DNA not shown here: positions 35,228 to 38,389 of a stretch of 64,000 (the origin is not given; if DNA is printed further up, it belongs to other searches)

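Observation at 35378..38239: SMC head domains joined to a Rad50-type CPVC zinc hook instead of a hinge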

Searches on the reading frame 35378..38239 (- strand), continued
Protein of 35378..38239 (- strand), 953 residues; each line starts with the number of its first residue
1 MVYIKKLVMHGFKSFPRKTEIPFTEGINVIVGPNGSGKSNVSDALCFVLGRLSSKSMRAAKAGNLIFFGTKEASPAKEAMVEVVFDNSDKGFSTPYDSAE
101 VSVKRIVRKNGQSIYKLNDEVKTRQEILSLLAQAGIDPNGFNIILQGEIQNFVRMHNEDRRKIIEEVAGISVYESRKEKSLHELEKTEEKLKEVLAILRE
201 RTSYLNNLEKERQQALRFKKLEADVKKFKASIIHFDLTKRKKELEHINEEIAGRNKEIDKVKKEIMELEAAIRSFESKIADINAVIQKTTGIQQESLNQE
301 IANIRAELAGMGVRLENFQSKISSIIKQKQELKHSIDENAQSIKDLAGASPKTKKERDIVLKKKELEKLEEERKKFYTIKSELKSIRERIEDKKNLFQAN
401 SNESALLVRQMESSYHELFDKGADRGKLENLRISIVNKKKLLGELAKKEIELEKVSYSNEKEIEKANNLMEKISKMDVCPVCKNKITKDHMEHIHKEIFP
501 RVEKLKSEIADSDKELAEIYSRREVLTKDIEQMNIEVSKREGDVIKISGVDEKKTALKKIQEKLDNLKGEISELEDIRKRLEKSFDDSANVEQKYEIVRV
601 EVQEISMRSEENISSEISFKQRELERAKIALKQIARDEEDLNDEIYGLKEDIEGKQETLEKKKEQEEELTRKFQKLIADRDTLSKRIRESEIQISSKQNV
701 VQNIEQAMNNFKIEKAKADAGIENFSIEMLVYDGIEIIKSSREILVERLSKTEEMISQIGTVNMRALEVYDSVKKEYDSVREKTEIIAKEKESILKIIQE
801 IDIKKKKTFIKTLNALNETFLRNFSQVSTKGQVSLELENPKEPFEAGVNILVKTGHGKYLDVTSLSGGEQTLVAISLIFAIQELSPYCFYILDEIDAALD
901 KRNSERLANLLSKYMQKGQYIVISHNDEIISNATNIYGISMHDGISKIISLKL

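Call 36: list_cluster_members(proteins=[P0123, P0128, P0133, P0135, P0137, P0140, P0142, P0146, P0141, P0148])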
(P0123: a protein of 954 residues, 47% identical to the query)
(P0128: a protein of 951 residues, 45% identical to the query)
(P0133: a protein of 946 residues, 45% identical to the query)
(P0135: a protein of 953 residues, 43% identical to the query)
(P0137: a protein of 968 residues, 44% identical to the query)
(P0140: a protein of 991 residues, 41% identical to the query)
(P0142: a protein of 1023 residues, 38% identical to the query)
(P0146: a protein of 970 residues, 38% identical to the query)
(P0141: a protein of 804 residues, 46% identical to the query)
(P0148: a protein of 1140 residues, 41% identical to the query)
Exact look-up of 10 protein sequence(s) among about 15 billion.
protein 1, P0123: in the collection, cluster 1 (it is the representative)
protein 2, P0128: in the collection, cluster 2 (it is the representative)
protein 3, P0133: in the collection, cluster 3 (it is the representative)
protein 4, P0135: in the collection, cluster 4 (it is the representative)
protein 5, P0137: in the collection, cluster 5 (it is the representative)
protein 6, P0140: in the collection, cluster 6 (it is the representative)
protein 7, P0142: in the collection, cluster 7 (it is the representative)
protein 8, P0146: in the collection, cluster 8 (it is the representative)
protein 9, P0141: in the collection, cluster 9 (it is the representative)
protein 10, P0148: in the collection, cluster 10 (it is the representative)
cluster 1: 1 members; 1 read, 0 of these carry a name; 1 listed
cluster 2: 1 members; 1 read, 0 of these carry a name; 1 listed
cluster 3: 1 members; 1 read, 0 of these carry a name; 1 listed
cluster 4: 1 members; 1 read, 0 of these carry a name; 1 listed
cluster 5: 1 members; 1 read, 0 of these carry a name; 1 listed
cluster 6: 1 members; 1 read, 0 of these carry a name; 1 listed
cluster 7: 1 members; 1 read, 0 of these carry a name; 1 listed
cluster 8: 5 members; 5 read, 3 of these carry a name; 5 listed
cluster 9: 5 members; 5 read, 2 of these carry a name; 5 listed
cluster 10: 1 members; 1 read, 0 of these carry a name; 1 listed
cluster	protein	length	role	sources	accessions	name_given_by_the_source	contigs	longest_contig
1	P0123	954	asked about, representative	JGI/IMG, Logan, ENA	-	-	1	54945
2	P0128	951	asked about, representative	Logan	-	-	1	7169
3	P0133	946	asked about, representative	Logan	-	-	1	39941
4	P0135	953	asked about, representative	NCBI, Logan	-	-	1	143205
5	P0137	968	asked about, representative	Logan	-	-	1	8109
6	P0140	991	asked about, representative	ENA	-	-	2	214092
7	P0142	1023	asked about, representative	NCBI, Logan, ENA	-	-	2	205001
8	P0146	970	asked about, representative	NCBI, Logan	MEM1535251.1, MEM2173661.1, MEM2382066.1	MAG: chromosome segregation SMC family protein [Candidatus Pacearchaeota archaeon]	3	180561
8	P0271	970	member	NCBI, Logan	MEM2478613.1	MAG: chromosome segregation SMC family protein [Candidatus Pacearchaeota archaeon]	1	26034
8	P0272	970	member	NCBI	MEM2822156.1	MAG: chromosome segregation SMC family protein [Candidatus Pacearchaeota archaeon]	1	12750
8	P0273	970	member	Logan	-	-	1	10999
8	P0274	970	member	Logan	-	-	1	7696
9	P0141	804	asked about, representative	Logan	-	-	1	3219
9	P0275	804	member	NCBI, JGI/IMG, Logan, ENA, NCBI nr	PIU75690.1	hypothetical protein COS75_02985 [Candidatus Pacearchaeota archaeon ... | MAG: hypothetical protein COS75_02985 [Candidatus Pacearchaeota archaeon ...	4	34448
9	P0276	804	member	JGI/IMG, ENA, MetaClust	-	\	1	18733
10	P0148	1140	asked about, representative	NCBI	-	-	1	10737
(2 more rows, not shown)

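Call 41: predict_structure(alignment_id=A1)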
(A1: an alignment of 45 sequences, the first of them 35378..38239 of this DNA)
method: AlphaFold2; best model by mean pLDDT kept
length: 953 residues; sequences in the alignment: 45
mean_pLDDT: 71.8   pTM: 0.30
mean pLDDT of the five models: 71.8, 71.5, 71.4, 70.8, 67.0
residues with pLDDT >= 90: 20; 70-90: 626; 50-70: 160; < 50: 147
segments of 3 or more residues with pLDDT < 50: 26-39, 50-76, 136-154, 345-355, 605-614, 857-859, 891-953
pLDDT, mean of each block of 10 residues (from residue 1): 71 65 52 40 55 41 36 51 76 65 72 73 70 51 37 55 60 72 84 83 81 81 85 86 84 82 85 85 74 74 79 79 78 72 48 51 74 78 85 88 88 86 85 89 89 86 85 75 77 82 87 88 89 90 88 88 89 87 77 70 49 51 70 79 82 83 80 81 85 84 82 81 81 79 84 78 74 83 86 84 80 84 72 77 68 60 58 66 62 40 35 32 29 30 31 26
secondary structure, 60 per line:
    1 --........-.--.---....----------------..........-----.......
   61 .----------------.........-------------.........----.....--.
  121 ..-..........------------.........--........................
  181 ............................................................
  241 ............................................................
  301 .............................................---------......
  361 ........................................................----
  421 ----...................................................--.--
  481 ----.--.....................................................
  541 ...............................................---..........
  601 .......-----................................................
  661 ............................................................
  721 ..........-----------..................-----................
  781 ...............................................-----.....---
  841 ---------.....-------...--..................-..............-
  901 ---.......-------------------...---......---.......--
elements in order (helices of 4 or more, strands of 3 or more residues): E3-10 E19-22 H39-48 H54-61 E78-86 E100-108 E113-117 E120-122 H124-133 H146-154 H157-345 H355-416 H425-475 H488-587 H591-607 H613-730 H742-759 H765-827 E833-837 E850-854 H867-884 H886-899 H904-910 E936-941 E945-951

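Call 50: fold_search(model_id=the predicted structure, library=pdb)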
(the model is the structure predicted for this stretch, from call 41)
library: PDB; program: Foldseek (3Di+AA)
matches with E <= 10: 677; with E <= 0.001: 106
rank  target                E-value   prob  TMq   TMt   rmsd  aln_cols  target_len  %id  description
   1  6yvu_B                4.0e-25  1.00  0.23  0.20  71.6      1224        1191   18  Condensin complex from S.cerevisiae ATP-free apo non-engaged state (released 2020-07-15)
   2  8i4x_B                2.0e-21  1.00  0.30  0.27  100.6      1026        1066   15  Cryo-EM structure of 5-subunit Smc5/6 (released 2024-06-26)
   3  6yvu_A                2.3e-19  1.00  0.20  0.17  69.3      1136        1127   18  Condensin complex from S.cerevisiae ATP-free apo non-engaged state (released 2020-07-15)
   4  7yqh_B                2.8e-19  1.00  0.23  0.21  105.7      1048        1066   17  Cryo-EM structure of 8-subunit Smc5/6 (released 2024-01-31)
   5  5xei                  5.6e-18  1.00  0.23  0.38  37.0       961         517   22  Crystal structure of the Smc head domain with a coiled coil and joint derived from Pyrococcus yayanosii (released 2017-06-07)
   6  8i13_B                2.5e-17  1.00  0.15  0.14  103.7      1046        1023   16  Cryo-EM structure of 6-subunit Smc5/6 (released 2024-06-26)
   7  7qcd_A                3.4e-17  1.00  0.19  0.19  104.8      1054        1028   14  CryoEM structure of the Smc5/6-holocomplex (composite structure) (released 2022-09-21)
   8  7qcd_B                4.4e-17  1.00  0.18  0.18  110.9      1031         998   14  CryoEM structure of the Smc5/6-holocomplex (composite structure) (released 2022-09-21)
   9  8i4x_A                9.7e-16  1.00  0.14  0.13  103.3      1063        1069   15  Cryo-EM structure of 5-subunit Smc5/6 (released 2024-06-26)
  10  7zr1_D                6.3e-15  1.00  0.13  0.15  75.1      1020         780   15  Chaetomium thermophilum Mre11-Rad50-Nbs1 complex bound to ATPyS (composite structure) (released 2023-01-11)
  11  7yqh_A                1.2e-14  1.00  0.14  0.13  107.2      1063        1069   15  Cryo-EM structure of 8-subunit Smc5/6 (released 2024-01-31)
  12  7zr1_C                4.0e-14  1.00  0.12  0.14  74.7      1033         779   15  Chaetomium thermophilum Mre11-Rad50-Nbs1 complex bound to ATPyS (composite structure) (released 2023-01-11)
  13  5xns_A                1.0e-13  1.00  0.14  0.31  17.5       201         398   49  Crystal structure of the Smc head domain with an extended coiled coil bound to the C-terminal domain of ScpA derived f (released 2017-08-02)
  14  8i13_A                1.8e-13  1.00  0.17  0.17  96.4      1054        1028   15  Cryo-EM structure of 6-subunit Smc5/6 (released 2024-06-26)
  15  6wg3_B                2.7e-13  1.00  0.22  0.29  39.6      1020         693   16  Cryo-EM structure of human Cohesin-NIPBL-DNA complex (released 2020-05-20)
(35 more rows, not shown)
